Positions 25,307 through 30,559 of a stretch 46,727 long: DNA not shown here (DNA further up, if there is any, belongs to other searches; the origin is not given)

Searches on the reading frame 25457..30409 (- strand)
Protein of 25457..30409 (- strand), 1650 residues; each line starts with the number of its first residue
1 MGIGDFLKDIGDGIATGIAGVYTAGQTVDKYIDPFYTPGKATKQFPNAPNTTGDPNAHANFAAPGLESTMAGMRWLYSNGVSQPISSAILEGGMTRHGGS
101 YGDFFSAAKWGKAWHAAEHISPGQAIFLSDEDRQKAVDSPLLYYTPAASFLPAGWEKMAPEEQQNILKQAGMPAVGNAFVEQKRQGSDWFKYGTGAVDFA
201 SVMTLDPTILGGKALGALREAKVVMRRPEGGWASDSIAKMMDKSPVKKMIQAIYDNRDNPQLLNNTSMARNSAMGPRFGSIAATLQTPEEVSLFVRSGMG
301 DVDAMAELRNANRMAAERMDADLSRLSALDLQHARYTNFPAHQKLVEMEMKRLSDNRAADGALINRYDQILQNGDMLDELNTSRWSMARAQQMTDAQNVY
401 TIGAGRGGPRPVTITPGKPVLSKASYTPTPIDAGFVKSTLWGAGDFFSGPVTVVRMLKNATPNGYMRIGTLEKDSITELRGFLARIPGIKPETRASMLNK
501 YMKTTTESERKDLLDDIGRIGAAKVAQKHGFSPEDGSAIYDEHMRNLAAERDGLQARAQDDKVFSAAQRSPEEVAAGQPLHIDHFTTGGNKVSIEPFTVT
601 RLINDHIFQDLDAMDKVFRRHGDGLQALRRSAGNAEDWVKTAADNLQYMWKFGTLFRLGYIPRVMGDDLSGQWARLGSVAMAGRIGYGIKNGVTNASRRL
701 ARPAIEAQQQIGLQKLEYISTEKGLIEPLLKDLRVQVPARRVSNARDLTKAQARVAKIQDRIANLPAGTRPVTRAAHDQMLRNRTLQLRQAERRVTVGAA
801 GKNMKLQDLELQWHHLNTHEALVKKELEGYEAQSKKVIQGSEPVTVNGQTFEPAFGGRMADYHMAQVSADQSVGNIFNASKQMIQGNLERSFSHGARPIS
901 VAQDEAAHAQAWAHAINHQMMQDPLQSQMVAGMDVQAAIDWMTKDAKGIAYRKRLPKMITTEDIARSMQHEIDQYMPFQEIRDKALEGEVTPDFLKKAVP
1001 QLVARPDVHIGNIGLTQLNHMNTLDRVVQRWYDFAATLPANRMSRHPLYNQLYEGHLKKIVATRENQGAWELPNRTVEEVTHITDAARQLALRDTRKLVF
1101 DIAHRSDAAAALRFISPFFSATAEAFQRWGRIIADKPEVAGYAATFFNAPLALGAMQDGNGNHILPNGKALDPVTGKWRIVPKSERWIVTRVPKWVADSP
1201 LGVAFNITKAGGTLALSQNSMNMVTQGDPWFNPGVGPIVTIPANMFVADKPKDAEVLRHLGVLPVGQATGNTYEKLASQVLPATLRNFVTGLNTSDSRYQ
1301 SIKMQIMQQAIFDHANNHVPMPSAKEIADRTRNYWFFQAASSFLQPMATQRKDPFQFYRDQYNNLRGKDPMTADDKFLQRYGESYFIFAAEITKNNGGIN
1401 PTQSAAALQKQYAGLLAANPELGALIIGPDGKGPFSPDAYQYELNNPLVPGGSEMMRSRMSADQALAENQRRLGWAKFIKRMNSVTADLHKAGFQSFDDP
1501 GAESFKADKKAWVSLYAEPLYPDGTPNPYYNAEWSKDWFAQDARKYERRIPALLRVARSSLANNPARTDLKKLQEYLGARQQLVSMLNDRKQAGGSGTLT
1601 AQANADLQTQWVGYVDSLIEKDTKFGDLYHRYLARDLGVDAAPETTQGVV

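Call 32: search_protein_families(library=phrogs, proteins=[window:25457-30409:-], max_evalue=0.001)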
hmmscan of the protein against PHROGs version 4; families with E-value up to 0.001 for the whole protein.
window:25457-30409:- (1650 aa): 1 family
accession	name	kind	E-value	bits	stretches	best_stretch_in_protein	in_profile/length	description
phrog_10618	-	unknown function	4.9e-108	363.3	3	836-1639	887-1713/1722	-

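Call 34: search_solved_structures(query=window:25457-30409:-, max_evalue=1)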
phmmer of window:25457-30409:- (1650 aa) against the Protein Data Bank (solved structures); distinct sequences matched with E-value up to 1: 3.
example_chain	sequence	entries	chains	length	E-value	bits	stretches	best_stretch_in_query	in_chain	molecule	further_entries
4eid_A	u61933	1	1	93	0.0052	17.4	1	823-869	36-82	Cytochrome c6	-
3dr0_A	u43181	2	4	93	0.031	14.8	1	823-869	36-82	Cytochrome c6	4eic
9ti5_C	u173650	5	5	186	0.23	12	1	430-529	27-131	Ribosome-recycling factor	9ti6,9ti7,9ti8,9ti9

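Call 35: search_protein_families(library=pfam, proteins=[window:25457-30409:-], max_evalue=0.01)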
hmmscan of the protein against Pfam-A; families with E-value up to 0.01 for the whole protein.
window:25457-30409:- (1650 aa): 0 families

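Call 79: find_homologous_proteins(query=window:25457-30409:-, max_evalue=0.00001)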
Query window:25457-30409:- (1650 aa): 163 proteins with E <= 0.00001 among 8000 candidates; the best 120 are listed.
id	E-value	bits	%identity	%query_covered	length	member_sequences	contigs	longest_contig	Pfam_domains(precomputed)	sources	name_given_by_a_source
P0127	0.0e+0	3787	100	100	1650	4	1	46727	-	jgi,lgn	jgi:hypothetical protein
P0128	0.0e+0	2716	72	100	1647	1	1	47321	-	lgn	-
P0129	0.0e+0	2151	59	99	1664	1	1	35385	-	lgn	-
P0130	0.0e+0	2148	59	99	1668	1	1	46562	-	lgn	-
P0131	0.0e+0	2028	56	100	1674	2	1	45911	-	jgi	-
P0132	0.0e+0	2024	56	99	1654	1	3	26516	-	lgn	-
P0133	0.0e+0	2009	56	99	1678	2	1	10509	-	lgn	-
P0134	0.0e+0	1975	54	100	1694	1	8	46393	-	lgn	-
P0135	0.0e+0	1968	54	100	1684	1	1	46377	-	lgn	-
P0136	0.0e+0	1962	55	99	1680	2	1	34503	-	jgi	-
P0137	0.0e+0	1958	54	100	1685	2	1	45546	-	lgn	-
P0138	0.0e+0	1945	54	100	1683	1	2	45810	-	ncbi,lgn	-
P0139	0.0e+0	1944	54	100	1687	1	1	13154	-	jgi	jgi:hypothetical protein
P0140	0.0e+0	1931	54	100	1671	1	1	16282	-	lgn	-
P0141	0.0e+0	1925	53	99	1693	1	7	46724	-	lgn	-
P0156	0.0e+0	1817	52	100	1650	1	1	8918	-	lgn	-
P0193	0.0e+0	1650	49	100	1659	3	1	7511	-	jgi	jgi:hypothetical protein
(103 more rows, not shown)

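Call 81: search_solved_structures(query=A4, max_evalue=1)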
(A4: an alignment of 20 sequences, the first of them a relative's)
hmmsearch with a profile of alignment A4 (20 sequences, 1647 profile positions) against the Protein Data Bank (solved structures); distinct sequences matched with E-value up to 1: 0.
